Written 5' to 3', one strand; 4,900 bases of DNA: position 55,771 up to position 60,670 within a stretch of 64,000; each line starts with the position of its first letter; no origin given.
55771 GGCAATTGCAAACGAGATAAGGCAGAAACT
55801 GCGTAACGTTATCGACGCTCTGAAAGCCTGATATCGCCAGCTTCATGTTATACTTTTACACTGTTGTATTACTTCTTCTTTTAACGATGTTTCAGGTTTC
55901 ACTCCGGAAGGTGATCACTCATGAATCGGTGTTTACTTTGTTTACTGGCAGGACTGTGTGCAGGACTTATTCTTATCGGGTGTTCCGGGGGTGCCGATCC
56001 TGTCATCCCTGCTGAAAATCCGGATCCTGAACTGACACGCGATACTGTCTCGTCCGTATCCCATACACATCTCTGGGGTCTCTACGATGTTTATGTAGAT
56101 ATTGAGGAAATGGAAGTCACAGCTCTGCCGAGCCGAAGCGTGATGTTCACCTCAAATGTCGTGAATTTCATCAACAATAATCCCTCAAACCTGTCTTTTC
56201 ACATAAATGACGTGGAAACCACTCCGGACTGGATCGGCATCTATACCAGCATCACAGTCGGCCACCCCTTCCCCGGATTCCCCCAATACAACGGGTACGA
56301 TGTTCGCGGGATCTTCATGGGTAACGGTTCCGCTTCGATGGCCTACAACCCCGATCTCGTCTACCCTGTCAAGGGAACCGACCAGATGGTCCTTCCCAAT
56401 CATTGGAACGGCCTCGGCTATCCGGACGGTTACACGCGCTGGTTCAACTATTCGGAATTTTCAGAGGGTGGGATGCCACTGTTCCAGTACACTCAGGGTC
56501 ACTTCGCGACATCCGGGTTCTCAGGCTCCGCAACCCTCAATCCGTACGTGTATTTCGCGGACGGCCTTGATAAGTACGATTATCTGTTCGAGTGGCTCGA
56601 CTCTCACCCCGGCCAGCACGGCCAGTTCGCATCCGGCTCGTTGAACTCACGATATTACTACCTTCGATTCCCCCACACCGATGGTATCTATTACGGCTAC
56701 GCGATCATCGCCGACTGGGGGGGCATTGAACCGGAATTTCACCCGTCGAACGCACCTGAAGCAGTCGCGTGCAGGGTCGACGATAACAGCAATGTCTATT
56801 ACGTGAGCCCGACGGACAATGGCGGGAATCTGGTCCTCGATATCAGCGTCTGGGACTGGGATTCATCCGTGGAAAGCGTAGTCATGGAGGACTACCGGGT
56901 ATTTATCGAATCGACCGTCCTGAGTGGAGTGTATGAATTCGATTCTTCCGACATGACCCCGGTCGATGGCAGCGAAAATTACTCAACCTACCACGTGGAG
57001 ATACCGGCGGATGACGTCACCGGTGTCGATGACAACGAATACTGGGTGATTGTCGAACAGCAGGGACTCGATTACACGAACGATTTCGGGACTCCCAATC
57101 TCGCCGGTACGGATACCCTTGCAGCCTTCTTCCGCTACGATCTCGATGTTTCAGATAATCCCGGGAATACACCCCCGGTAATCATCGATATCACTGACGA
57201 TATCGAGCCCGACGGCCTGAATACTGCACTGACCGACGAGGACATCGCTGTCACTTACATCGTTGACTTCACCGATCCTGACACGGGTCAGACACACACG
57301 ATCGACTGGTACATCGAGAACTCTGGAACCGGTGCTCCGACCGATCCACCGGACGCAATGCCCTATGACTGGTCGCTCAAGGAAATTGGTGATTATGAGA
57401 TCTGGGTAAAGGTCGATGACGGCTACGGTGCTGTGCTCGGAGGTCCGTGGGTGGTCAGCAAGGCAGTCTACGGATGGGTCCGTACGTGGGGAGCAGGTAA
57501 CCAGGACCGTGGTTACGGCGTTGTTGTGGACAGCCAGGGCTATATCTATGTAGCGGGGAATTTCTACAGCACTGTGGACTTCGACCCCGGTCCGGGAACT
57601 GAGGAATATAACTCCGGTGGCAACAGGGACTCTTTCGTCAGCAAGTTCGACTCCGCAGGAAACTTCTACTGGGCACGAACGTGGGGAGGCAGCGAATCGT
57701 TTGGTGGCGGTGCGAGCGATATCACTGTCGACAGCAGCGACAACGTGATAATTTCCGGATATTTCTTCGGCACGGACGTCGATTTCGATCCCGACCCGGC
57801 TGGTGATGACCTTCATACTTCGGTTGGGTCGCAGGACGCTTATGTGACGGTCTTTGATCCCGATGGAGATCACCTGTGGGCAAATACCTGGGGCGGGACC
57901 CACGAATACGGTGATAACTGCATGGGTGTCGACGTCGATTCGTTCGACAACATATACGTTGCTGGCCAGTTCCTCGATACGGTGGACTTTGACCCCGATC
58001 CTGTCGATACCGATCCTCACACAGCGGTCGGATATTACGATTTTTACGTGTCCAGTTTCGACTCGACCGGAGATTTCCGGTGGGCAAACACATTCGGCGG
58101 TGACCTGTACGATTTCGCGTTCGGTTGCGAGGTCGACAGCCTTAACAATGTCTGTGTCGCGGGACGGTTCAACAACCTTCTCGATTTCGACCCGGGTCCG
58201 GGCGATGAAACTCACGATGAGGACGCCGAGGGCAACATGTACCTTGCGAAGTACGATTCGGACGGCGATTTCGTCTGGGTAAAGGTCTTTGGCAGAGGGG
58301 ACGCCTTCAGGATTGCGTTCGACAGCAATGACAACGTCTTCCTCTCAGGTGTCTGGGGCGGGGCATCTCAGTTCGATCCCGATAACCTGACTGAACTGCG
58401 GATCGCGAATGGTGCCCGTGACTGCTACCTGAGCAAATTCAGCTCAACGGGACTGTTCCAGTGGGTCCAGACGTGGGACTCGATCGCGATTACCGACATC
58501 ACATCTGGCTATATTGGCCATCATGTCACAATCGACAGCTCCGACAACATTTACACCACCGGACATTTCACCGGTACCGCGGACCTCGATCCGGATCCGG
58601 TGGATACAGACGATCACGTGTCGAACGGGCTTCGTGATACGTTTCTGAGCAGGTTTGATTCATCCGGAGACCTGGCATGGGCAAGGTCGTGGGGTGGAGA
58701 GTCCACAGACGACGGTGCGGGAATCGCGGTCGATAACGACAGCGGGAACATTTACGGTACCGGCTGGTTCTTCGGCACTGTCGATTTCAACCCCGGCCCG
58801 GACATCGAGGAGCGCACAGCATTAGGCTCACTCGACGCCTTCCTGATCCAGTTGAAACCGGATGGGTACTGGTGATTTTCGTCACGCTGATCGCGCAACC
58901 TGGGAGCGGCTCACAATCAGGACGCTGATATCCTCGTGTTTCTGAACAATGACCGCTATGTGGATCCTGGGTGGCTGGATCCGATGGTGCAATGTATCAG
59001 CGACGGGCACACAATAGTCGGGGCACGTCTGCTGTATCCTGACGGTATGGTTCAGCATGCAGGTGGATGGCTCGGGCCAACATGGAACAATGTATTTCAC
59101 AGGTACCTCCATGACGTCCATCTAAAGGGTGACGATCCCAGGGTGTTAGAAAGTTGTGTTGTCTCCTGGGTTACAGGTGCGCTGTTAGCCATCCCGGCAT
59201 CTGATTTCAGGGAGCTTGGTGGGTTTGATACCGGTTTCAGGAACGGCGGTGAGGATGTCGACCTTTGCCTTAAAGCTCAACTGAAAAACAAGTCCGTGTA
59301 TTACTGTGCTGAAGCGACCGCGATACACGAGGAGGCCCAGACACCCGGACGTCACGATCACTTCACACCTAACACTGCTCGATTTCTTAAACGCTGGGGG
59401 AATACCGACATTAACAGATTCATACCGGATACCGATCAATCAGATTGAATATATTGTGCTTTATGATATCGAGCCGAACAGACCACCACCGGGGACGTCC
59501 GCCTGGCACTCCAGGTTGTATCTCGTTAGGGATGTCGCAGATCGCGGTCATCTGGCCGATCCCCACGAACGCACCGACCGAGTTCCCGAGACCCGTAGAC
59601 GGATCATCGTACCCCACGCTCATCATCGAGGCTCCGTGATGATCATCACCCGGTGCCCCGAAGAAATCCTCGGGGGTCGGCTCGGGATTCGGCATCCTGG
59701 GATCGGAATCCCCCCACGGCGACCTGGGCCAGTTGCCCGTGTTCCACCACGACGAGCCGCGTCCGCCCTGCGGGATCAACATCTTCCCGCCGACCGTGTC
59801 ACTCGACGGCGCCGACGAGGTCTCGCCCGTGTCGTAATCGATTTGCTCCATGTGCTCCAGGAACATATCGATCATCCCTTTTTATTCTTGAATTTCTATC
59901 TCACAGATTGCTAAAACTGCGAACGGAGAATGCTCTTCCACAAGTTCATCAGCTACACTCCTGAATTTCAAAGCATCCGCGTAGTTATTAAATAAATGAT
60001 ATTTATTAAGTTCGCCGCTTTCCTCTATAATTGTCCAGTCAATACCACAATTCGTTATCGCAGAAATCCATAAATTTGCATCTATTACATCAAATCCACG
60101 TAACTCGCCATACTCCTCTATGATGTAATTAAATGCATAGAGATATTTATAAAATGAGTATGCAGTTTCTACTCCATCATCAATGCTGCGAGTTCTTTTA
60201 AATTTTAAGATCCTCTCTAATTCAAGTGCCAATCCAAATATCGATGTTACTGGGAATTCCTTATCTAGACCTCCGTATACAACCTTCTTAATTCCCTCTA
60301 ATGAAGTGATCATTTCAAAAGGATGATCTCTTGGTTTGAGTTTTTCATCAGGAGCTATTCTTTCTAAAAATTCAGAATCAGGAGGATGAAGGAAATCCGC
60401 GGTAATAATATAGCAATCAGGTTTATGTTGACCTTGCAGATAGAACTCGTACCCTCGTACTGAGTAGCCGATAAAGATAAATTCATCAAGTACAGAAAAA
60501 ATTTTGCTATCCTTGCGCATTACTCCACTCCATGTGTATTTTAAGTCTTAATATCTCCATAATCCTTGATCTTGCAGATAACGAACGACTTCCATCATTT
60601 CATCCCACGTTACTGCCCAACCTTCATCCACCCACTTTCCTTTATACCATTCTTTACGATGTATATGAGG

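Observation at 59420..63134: Polymorphic-toxin-like cassette attached to a module-only member of the lipoprotein family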

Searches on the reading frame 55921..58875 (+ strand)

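Call 5: search_protein_families(library=pfam, proteins=[window:55921-58875:+], max_evalue=1)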
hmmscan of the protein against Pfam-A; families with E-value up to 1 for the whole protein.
window:55921-58875:+ (984 aa): 1 family
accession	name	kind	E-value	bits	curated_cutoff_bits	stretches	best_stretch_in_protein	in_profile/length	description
PF06739.17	SBBP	-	1.3e-09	38.3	20.5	3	524-547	8-31/38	Beta-propeller repeat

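Call 6: search_protein_families(library=ncbifam, proteins=[window:55921-58875:+], max_evalue=1)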
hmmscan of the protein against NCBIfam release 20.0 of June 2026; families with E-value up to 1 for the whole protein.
window:55921-58875:+ (984 aa): 2 families
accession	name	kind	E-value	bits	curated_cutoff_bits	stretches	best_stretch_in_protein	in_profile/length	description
NF047494.1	Lepto_SBBP_lipo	equivalog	3.2e-32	111.8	400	3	525-683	66-206/466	SBBP repeat beta-propeller lipoprotein, LipL53 family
TIGR02608.1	delta_60_rpt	domain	0.16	11.9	76.5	0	529-550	1-22/55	delta-60 repeat domain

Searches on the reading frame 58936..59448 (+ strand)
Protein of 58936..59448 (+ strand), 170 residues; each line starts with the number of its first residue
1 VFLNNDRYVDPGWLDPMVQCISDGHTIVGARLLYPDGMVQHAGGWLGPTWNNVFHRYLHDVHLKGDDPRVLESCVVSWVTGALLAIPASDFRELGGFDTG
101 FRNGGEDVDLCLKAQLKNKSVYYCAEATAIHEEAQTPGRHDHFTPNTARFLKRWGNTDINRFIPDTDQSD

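Call 5: search_protein_families(library=pfam, proteins=[window:58936-59448:+], max_evalue=1)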
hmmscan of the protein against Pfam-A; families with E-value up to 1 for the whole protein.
window:58936-59448:+ (170 aa): 4 families
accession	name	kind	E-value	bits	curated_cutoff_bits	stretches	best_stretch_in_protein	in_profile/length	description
PF13632.12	Glyco_trans_2_3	-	7.5e-08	32.9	27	1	71-136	65-127/198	Glycosyl transferase family group 2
PF02709.20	Glyco_transf_7C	-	0.00057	19.9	23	1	80-121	20-62/78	N-terminal domain of galactosyltransferase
PF13641.12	Glyco_tranf_2_3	-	0.053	14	27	1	77-137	157-217/230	Glycosyltransferase like family 2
PF02972.19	Phycoerythr_ab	-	0.19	12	22.5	1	99-133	21-54/57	Phycoerythrin, alpha/beta chain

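Call 6: search_protein_families(library=ncbifam, proteins=[window:58936-59448:+], max_evalue=1)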
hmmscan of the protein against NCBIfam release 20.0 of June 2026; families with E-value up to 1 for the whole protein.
window:58936-59448:+ (170 aa): 3 families
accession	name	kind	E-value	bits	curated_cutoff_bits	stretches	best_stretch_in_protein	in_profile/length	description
TIGR03965.1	mycofact_glyco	equivalog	4.7e-09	35.6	280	1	2-133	160-282/467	mycofactocin biosynthesis glycosyltransferase MftF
NF041875.1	EPS_EpsD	equivalog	0.00012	21.6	370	1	84-135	160-210/325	exopolysaccharide biosynthesis glycosyltransferase EpsD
NF038299.1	EPS_HpsN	equivalog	0.059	12.3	425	1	98-144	185-233/317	hormogonium polysaccharide biosynthesis glycosyltransferase HpsN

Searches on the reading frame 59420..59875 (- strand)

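Call 5: search_protein_families(library=pfam, proteins=[window:59420-59875:-], max_evalue=1)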
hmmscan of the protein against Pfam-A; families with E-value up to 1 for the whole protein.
window:59420-59875:- (151 aa): 1 family
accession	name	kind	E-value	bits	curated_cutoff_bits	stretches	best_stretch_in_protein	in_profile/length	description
PF22774.2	DNAJC11_beta-barrel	-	0.00078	19.5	27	1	20-108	85-157/227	DNAJC11, beta-barrel domain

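Call 6: search_protein_families(library=ncbifam, proteins=[window:59420-59875:-], max_evalue=1)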
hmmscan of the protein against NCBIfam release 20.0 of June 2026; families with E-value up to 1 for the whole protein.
window:59420-59875:- (151 aa): 0 families

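Call 19: search_protein_families(library=padloc, proteins=[window:59420-59875:-], max_evalue=1)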
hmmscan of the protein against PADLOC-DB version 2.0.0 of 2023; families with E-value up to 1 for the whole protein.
window:59420-59875:- (151 aa): 0 families

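Call 20: search_protein_families(library=phrogs, proteins=[window:59420-59875:-], max_evalue=1)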
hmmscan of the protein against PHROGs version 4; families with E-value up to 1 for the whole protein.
window:59420-59875:- (151 aa): 0 families

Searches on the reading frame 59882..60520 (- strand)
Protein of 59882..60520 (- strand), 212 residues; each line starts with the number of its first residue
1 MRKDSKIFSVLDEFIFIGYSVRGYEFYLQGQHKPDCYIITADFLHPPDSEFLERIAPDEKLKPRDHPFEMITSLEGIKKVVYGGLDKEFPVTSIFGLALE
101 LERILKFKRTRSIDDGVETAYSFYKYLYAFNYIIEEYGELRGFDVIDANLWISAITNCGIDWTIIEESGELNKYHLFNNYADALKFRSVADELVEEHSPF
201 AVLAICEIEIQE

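Call 5: search_protein_families(library=pfam, proteins=[window:59882-60520:-], max_evalue=1)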
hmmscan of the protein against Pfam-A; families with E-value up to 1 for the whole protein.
window:59882-60520:- (212 aa): 0 families

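Call 6: search_protein_families(library=ncbifam, proteins=[window:59882-60520:-], max_evalue=1)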
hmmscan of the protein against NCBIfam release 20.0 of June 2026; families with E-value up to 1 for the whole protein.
window:59882-60520:- (212 aa): 1 family
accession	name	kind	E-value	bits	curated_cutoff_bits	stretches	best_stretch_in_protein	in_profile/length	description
NF002016.0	PRK00823.1-1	equivalog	0.011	15.8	133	1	161-198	33-74/113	4a-hydroxytetrahydrobiopterin dehydratase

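Call 12: find_homologous_proteins(query=window:59882-60520:-, max_evalue=0.01)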
Query window:59882-60520:- (212 aa): 1 proteins with E <= 0.01 among 409 candidates.
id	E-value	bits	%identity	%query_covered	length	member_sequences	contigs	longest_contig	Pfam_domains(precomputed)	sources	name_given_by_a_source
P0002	6.1e-139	479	100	100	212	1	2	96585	-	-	-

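Call 18: search_solved_structures(query=window:59882-60520:-, max_evalue=10)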
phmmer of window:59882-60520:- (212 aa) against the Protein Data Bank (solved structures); distinct sequences matched with E-value up to 10: 0.

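Call 19: search_protein_families(library=padloc, proteins=[window:59882-60520:-], max_evalue=1)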
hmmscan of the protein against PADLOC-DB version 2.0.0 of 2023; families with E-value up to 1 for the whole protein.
window:59882-60520:- (212 aa): 0 families

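Call 20: search_protein_families(library=phrogs, proteins=[window:59882-60520:-], max_evalue=1)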
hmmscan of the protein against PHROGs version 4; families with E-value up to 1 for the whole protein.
window:59882-60520:- (212 aa): 0 families

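Call 54: search_dna_similar(query=window:59882-60520:-, collection=plasmids, mode=protein, max_evalue=10, max_rows=10)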
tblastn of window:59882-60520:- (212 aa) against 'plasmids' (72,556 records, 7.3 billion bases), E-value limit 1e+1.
Records with a match: 1; places in all: 1; records where one place covers at least 80% of the query: 0.
Best place of each record, by identity: <60% 1.
By first word of the organism name: Nitrosospira 1.
By predicted mobility (MOB-suite, as given by PLSDB): conjugative 1.
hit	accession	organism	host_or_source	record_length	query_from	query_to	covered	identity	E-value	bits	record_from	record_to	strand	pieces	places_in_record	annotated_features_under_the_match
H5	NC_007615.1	Nitrosospira multiformis ATCC 25196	-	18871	139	205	32%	32.4%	2e+0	37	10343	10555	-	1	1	hypothetical protein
